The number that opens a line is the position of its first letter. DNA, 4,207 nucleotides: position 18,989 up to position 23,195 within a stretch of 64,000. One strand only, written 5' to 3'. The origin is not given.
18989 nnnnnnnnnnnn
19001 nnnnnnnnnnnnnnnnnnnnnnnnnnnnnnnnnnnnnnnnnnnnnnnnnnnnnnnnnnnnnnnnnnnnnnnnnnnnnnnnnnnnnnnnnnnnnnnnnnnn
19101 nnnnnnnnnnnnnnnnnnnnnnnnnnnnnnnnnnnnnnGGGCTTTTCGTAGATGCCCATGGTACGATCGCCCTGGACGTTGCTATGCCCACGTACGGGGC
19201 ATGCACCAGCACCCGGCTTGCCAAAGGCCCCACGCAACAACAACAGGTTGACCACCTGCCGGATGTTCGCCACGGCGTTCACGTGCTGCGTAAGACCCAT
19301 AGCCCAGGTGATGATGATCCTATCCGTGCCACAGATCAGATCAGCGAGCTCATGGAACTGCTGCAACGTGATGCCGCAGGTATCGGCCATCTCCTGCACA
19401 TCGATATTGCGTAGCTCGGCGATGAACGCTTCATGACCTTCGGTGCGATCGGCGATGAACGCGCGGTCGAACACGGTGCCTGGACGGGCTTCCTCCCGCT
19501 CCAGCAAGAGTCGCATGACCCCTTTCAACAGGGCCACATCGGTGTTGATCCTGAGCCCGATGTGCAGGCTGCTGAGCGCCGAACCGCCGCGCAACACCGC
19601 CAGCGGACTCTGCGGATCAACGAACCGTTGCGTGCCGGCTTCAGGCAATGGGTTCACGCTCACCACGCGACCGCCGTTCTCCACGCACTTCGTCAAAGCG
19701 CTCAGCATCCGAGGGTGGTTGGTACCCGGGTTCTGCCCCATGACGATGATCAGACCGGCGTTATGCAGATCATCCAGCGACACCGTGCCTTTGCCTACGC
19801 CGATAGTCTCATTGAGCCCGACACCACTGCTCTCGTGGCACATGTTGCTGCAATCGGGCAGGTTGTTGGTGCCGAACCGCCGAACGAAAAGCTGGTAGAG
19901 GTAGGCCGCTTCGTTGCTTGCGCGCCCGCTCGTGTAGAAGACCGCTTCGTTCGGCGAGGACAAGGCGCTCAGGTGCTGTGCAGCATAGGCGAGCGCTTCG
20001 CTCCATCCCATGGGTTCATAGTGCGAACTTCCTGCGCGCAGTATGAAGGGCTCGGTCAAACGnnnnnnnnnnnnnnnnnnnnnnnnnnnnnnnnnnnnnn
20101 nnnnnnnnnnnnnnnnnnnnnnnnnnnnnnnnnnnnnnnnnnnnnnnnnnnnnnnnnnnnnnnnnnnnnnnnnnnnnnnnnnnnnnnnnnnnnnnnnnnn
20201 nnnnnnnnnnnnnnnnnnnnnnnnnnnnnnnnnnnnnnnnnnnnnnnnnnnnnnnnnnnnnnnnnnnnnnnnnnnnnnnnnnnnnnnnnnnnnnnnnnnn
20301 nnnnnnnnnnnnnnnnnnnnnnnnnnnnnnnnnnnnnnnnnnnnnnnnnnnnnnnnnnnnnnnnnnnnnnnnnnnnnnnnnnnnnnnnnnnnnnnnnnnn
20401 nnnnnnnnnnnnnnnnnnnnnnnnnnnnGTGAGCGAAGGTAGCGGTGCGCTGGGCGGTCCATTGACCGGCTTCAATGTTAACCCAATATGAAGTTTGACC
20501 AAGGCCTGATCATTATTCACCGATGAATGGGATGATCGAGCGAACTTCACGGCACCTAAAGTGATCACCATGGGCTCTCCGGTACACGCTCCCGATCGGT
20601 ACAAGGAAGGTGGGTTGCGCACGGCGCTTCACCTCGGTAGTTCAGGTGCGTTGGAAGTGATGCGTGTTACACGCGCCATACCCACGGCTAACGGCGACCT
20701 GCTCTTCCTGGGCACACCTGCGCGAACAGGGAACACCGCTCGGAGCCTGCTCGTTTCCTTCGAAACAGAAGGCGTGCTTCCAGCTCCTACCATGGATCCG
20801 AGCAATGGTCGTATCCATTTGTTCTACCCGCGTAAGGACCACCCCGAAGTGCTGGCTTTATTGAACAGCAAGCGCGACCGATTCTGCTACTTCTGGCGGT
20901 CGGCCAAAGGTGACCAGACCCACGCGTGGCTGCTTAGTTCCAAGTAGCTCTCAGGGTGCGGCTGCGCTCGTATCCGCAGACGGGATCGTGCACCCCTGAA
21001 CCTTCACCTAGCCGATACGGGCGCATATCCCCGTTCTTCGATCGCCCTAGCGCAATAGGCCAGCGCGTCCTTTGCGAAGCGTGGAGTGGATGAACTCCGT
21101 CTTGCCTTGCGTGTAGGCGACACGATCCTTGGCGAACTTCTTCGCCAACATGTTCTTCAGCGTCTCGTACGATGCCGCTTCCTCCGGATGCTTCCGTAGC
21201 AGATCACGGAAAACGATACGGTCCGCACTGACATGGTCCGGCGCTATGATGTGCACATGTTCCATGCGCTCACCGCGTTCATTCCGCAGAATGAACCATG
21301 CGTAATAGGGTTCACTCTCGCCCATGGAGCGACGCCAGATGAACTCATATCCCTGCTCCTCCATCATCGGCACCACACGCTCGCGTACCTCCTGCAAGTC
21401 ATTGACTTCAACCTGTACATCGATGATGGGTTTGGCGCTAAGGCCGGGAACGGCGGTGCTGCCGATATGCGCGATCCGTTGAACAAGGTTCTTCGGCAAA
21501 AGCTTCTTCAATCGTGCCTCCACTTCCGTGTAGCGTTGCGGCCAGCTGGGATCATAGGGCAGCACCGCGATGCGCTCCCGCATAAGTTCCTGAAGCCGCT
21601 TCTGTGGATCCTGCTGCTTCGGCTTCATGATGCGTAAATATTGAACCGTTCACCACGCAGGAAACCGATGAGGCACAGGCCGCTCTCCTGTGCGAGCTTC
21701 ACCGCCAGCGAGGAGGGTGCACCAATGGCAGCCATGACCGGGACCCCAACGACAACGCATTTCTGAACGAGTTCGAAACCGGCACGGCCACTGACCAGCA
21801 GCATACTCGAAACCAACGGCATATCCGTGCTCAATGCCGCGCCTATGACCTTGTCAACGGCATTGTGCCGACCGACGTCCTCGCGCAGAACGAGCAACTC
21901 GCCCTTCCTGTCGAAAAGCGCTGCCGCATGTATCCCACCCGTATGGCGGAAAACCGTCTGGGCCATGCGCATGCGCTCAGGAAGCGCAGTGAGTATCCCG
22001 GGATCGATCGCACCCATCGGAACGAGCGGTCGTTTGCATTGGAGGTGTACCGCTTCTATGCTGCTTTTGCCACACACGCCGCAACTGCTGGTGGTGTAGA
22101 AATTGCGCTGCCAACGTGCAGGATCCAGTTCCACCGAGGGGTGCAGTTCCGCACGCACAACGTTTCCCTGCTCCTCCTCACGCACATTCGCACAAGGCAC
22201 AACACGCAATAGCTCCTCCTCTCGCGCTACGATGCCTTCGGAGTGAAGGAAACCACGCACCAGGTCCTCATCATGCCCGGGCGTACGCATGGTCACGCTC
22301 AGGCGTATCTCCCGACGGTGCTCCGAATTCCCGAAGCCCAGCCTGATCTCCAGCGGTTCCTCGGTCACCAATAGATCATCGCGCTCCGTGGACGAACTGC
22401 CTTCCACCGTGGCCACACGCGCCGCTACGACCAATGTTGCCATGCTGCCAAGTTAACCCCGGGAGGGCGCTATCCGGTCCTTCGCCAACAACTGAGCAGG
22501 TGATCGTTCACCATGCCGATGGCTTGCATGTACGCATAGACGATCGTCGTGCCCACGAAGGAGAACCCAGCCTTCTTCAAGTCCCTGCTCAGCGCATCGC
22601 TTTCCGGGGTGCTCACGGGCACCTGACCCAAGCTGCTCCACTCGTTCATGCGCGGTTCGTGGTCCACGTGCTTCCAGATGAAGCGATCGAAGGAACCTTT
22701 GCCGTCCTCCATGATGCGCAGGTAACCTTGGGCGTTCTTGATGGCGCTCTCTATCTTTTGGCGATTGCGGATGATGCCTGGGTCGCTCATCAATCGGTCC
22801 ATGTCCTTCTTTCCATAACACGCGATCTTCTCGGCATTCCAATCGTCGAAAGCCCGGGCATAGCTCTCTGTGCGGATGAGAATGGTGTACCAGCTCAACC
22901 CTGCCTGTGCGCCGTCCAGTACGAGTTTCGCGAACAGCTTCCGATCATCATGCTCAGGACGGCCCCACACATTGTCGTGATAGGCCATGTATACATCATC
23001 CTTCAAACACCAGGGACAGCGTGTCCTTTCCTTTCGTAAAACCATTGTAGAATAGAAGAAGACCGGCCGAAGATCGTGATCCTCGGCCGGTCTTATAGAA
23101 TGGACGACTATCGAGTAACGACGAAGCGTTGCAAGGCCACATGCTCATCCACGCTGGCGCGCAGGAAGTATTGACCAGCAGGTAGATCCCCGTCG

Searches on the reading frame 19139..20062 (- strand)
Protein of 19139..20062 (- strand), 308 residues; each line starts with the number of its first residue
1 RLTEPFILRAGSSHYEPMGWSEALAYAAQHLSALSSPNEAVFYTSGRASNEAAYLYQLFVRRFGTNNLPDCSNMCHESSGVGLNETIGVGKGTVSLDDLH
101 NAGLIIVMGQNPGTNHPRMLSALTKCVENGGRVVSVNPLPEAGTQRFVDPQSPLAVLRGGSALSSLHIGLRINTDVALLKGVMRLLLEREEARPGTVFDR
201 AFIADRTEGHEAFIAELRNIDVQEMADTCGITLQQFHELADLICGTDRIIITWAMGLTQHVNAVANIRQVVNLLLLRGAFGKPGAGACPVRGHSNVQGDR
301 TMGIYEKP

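Call 40: search_solved_structures(query=window:19139-20062:-, show_alignments=5, max_evalue=1e-30)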
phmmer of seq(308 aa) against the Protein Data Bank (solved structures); distinct sequences matched with E-value up to 1e-30: 8.
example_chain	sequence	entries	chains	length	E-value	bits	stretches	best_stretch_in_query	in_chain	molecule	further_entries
1aa6_A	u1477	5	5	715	2e-40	142.1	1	1-304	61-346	FORMATE DEHYDROGENASE H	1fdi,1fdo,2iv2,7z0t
8rqz_C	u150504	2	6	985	1e-38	136.5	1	1-303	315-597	Probable oxidoreductase YjgC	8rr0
9gzq_A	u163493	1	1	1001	1.1e-38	136.4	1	1-303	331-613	Probable oxidoreductase YjgC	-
7vw6_A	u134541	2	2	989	5e-38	134.2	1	13-304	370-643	Formate dehydrogenase | Tungsten-containing formate dehydrogenase alpha subunit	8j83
7e5z_A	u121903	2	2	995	5.1e-38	134.2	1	13-304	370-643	Formate dehydrogenase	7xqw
9wxb_B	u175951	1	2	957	3.5e-35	124.9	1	1-305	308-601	Formate dehydrogenase alpha subunit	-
9t1s_L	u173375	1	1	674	9.5e-34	120.2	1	4-304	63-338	formate dehydrogenase (coenzyme F420)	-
6tg9_A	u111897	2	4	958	8.2e-33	117.1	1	3-305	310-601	Formate dehydrogenase subunit alpha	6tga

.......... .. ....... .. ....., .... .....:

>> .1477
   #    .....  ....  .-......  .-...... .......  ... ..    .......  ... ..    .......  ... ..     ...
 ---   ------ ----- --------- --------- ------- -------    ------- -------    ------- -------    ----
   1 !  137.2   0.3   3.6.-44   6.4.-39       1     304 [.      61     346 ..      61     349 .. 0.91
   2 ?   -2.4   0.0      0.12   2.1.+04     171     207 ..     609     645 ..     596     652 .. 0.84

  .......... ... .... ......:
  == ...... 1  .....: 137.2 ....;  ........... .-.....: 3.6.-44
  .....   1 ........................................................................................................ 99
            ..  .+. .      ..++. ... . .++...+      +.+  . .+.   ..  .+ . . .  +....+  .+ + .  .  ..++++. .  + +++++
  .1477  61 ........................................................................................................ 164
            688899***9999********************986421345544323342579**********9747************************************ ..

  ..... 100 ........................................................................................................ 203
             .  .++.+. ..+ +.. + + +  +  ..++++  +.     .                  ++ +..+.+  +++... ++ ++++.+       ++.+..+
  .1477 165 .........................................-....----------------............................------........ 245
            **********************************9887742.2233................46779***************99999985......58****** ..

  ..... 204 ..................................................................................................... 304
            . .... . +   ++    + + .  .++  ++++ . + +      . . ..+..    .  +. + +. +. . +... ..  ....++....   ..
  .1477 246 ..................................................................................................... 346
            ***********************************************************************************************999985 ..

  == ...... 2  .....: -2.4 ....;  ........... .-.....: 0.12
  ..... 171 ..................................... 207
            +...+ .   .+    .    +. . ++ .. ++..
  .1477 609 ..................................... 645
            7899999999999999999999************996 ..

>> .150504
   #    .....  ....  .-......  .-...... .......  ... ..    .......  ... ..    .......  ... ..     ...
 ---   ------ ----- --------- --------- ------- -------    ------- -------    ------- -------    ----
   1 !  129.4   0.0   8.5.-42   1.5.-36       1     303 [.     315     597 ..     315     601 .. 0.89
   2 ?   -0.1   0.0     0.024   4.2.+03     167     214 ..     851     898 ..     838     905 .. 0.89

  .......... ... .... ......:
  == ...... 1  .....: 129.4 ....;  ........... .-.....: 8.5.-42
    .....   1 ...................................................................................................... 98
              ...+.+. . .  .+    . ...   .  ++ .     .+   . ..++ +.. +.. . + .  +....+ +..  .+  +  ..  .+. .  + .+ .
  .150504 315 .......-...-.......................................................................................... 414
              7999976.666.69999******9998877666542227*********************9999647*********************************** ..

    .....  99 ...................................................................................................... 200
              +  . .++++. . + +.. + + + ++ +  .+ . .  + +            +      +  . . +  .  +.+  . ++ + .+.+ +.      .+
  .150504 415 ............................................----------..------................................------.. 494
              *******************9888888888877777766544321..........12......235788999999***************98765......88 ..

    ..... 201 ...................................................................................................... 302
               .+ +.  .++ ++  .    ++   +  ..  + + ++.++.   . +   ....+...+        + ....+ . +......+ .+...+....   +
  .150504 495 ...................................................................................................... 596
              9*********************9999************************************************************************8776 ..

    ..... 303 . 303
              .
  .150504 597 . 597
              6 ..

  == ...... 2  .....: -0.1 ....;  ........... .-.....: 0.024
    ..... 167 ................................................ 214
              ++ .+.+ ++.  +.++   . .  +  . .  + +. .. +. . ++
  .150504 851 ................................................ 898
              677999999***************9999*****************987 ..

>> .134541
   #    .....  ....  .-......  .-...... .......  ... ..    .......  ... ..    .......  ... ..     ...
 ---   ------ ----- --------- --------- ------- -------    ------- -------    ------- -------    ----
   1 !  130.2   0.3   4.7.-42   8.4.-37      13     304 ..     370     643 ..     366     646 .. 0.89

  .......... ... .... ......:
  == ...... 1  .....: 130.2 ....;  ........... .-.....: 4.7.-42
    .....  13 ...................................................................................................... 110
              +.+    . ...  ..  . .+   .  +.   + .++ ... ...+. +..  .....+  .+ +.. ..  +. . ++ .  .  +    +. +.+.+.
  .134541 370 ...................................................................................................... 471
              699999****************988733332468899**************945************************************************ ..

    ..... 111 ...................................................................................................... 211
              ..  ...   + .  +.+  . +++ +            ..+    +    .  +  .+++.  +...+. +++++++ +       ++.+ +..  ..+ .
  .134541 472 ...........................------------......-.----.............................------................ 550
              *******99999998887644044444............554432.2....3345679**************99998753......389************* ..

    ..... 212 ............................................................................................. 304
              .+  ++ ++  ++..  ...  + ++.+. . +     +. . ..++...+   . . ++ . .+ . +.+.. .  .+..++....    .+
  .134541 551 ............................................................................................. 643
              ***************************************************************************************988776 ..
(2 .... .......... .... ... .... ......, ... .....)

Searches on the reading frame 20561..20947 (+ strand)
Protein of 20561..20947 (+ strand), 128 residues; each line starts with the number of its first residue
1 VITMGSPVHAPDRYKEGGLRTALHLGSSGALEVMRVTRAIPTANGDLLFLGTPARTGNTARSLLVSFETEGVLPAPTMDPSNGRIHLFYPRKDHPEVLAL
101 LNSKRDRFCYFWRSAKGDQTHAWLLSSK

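Call 43: search_protein_families(library=pfam, proteins=[window:20561-20947:+])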
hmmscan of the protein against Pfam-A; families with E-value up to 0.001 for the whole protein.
window:20561-20947:+ (128 aa): 0 families

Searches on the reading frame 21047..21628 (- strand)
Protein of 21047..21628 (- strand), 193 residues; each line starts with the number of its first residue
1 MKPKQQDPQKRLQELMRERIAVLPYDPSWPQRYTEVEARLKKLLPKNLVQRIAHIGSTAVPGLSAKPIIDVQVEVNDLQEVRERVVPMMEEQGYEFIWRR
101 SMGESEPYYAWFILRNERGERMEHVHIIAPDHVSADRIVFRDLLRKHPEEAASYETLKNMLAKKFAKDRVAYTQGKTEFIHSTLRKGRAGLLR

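Call 4: search_protein_families(library=pfam, proteins=[window:21047-21628:-])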
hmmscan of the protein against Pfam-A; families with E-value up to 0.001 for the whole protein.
window:21047-21628:- (193 aa): 1 family
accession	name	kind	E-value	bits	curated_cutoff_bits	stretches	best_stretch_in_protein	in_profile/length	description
PF04229.20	GrpB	-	2.7e-46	158.1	25.5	1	20-185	2-158/159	GrpB protein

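Call 5: search_protein_families(library=ncbifam, proteins=[window:21047-21628:-])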
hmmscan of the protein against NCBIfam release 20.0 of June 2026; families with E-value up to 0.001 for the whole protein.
window:21047-21628:- (193 aa): 1 family
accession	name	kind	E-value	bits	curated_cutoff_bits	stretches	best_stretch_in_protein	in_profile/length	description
NF002879.0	PRK03333.1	equivalog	5.6e-21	75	215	1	14-185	206-382/395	dephospho-CoA kinase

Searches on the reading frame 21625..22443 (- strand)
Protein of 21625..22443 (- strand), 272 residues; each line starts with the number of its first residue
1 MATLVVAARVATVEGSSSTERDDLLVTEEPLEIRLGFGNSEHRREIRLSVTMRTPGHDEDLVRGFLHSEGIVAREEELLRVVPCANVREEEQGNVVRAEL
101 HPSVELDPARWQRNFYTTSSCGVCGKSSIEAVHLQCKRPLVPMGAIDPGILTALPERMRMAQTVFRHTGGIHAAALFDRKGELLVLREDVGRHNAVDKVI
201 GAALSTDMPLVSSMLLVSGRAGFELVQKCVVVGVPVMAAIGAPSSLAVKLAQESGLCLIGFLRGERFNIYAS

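Call 4: search_protein_families(library=pfam, proteins=[window:21625-22443:-])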
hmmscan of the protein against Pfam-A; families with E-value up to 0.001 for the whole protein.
window:21625-22443:- (272 aa): 1 family
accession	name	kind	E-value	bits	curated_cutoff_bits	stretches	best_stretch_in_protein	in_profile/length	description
PF02634.21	FdhD-NarQ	-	3.9e-64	217.1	27.2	1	46-271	13-231/237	FdhD/NarQ family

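Call 5: search_protein_families(library=ncbifam, proteins=[window:21625-22443:-])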
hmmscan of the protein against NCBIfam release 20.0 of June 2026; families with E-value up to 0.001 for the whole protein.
window:21625-22443:- (272 aa): 2 families
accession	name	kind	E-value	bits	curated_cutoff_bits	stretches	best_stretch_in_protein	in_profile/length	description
NF001943.0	PRK00724.1-2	equivalog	4.1e-87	291.7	269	1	7-271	7-267/274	formate dehydrogenase accessory sulfurtransferase FdhD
TIGR00129.1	fdhD_narQ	equivalog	1.4e-46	158.8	140.9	1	49-271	21-230/237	formate dehydrogenase accessory sulfurtransferase FdhD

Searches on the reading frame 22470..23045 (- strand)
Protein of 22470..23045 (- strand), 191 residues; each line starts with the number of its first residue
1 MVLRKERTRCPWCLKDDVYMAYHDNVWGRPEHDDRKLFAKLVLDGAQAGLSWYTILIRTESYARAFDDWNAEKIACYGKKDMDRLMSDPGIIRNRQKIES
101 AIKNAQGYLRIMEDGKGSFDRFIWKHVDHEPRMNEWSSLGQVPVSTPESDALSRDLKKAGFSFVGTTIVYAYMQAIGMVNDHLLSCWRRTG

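Call 4: search_protein_families(library=pfam, proteins=[window:22470-23045:-])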
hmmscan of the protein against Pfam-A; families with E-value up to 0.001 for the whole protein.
window:22470-23045:- (191 aa): 1 family
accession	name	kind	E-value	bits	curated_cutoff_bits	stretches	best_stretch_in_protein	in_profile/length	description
PF03352.18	Adenine_glyco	-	7.2e-74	247.9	25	1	12-188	1-176/177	Methyladenine glycosylase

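Call 5: search_protein_families(library=ncbifam, proteins=[window:22470-23045:-])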
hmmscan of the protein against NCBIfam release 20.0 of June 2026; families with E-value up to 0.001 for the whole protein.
window:22470-23045:- (191 aa): 2 families
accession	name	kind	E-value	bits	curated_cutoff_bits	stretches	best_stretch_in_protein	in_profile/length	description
TIGR00624.1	tag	subfamily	5.5e-65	218.4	232.5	1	9-188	2-178/179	DNA-3-methyladenine glycosylase I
NF007678.0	PRK10353.1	equivalog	8.4e-62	208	349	1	8-189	2-182/189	DNA-3-methyladenine glycosylase I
